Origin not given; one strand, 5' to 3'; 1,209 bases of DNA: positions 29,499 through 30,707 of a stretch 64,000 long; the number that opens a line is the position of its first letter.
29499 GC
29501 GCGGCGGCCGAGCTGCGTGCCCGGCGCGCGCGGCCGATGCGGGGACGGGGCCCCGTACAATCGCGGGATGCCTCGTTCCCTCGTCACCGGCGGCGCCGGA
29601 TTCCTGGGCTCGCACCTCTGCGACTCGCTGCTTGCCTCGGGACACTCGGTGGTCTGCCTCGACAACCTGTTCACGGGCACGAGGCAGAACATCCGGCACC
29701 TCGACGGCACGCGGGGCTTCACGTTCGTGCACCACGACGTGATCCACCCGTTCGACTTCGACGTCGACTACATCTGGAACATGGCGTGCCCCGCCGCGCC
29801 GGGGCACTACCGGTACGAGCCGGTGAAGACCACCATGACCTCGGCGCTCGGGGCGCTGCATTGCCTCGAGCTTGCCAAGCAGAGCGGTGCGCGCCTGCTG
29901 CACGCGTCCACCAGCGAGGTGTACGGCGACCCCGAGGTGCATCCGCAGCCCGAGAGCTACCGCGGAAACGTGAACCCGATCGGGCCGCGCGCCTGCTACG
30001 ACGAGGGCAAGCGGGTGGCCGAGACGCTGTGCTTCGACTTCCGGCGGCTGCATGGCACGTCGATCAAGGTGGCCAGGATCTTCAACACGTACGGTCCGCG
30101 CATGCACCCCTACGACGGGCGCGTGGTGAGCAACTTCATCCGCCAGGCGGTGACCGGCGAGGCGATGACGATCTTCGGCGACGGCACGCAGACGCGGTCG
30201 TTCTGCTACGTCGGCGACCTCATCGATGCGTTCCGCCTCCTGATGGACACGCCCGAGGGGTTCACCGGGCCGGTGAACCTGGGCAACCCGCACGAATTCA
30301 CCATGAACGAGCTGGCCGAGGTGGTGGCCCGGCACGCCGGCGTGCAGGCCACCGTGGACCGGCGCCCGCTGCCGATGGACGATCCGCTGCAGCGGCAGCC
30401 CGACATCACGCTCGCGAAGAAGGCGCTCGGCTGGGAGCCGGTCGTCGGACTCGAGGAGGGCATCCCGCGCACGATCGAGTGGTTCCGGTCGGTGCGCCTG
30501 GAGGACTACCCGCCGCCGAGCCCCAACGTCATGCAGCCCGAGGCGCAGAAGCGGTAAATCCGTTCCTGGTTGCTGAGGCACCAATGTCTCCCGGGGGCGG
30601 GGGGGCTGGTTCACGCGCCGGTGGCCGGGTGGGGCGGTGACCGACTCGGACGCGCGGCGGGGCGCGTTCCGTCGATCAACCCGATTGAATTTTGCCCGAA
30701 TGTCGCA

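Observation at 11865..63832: Apparently undescribed interspersed repeat family that sits on stop codons (11 copies, 7 loci)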

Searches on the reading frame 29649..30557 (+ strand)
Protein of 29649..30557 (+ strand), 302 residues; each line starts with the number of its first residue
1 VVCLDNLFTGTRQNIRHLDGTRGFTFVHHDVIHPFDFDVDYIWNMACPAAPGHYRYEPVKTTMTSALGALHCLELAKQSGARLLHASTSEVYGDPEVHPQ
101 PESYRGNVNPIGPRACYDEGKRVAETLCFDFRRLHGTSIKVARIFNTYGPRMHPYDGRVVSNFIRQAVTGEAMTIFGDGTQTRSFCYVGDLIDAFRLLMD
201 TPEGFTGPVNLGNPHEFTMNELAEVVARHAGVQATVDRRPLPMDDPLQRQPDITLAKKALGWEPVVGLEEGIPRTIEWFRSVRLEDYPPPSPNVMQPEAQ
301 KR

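Call 29: search_protein_families(library=pfam, proteins=[window:29649-30557:+], max_evalue=0.01)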
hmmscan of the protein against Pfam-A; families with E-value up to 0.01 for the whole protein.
window:29649-30557:+ (302 aa): 3 families
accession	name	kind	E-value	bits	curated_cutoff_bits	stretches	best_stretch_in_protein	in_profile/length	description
PF01370.27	Epimerase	-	5.1e-36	124.7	20.9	1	33-205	58-231/240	NAD dependent epimerase/dehydratase family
PF16363.11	GDP_Man_Dehyd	-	5.4e-35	121.9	27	1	37-274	74-331/332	GDP-mannose 4,6 dehydratase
PF04321.23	RmlD_sub_bind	-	0.0099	15.4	27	0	56-236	69-236/287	RmlD substrate binding domain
